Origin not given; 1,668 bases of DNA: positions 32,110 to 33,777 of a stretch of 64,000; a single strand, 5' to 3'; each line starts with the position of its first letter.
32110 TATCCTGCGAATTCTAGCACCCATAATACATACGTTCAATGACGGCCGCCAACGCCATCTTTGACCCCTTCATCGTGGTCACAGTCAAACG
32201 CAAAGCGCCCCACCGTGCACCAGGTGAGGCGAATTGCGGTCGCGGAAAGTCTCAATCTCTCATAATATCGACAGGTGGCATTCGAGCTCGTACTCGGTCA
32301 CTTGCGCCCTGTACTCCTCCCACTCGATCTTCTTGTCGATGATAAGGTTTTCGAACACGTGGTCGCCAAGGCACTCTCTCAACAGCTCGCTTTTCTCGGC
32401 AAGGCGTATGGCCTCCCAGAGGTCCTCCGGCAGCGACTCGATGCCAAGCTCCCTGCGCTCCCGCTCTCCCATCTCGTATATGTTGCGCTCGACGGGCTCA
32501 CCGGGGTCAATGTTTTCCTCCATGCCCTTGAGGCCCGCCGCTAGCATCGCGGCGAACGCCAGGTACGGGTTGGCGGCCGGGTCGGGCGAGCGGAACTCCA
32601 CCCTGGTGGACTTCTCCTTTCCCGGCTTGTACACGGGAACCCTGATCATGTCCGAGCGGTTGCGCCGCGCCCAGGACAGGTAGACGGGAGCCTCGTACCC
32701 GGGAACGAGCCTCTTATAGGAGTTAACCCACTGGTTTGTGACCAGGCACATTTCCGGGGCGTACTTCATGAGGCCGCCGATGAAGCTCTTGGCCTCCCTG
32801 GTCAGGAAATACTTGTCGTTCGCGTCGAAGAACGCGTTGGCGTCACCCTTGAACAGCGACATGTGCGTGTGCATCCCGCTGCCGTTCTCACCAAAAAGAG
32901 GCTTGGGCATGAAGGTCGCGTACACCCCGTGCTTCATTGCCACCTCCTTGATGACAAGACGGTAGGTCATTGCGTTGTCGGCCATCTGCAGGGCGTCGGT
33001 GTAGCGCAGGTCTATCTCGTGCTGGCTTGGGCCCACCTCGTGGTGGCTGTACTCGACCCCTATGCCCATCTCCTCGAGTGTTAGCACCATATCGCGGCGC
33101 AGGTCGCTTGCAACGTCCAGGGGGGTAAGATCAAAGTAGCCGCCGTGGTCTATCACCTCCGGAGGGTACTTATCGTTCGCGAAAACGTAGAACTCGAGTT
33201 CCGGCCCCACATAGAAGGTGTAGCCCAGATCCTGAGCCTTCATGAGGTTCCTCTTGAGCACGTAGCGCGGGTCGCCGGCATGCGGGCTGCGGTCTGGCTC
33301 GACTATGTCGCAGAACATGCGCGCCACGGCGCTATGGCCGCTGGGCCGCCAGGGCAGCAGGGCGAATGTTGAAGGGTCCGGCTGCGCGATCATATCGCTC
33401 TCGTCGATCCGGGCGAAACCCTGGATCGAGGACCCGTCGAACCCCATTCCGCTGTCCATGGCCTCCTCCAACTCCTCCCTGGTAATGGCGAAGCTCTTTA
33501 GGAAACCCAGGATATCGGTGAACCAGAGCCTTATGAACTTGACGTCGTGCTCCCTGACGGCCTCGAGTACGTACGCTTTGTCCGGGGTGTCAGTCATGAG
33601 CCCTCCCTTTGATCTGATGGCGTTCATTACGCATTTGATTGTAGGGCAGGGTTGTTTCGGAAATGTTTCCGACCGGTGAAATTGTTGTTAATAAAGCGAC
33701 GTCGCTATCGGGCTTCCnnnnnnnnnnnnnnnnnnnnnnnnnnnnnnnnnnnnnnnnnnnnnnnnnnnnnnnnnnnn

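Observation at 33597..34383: GlnR-like orphan OmpR regulator with degenerate receiver next to glnA, and matching 11-bp-phased box arrays upstream of glnA and amtB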

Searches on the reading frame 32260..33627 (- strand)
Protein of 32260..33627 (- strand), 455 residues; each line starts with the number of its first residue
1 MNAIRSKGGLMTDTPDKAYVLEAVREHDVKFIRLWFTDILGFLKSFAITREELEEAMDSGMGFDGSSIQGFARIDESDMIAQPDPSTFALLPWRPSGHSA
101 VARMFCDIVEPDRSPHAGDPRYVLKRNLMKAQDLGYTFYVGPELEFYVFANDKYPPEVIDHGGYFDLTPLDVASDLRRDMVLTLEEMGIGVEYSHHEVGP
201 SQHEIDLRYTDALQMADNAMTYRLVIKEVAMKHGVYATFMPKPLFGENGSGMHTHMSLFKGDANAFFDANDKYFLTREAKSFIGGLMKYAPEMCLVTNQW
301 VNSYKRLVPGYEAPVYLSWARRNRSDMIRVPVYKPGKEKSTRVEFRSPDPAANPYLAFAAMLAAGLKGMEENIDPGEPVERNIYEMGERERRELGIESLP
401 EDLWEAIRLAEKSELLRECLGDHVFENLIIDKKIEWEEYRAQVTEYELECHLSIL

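Call 5: search_protein_families(library=pfam, proteins=[window:32260-33627:-], max_evalue=0.01)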
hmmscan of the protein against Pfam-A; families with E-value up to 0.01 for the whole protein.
window:32260-33627:- (455 aa): 3 families
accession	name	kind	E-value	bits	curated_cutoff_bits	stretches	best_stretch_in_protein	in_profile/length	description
PF00120.29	Gln-synt_C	-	3.2e-131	437.9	24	1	118-449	2-342/344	Glutamine synthetase, catalytic domain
PF03951.24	Gln-synt_N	-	1.2e-32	111.8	33.4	1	28-111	1-82/82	Glutamine synthetase, beta-Grasp domain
PF16952.10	Gln-synt_N_2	-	3.6e-06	27.2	35.7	1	19-115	5-111/112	Glutamine synthetase N-terminal domain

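Call 6: search_protein_families(library=ncbifam, proteins=[window:32260-33627:-], max_evalue=0.01)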
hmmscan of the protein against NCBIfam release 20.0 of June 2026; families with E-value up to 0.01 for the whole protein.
window:32260-33627:- (455 aa): 5 families
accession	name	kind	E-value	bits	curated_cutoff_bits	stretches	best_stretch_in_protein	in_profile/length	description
TIGR00653.1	GlnA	equivalog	5.1e-159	529.9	429.15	2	158-451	168-460/462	type I glutamate--ammonia ligase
NF007006.0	PRK09469.1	equivalog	4.7e-97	325.5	845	2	161-438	177-453/469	glutamate--ammonia ligase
TIGR03105.1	gln_synth_III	equivalog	3.4e-94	315.8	469.6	1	22-451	3-433/435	type III glutamate--ammonia ligase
NF045547.1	GGputSyn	equivalog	6.4e-93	311.9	650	1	19-446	4-437/438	gamma-glutamylputrescine synthetase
NF041605.1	gln_syn_GlnII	equivalog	9e-11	41.5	500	1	60-358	34-321/333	glutamine synthetase GlnII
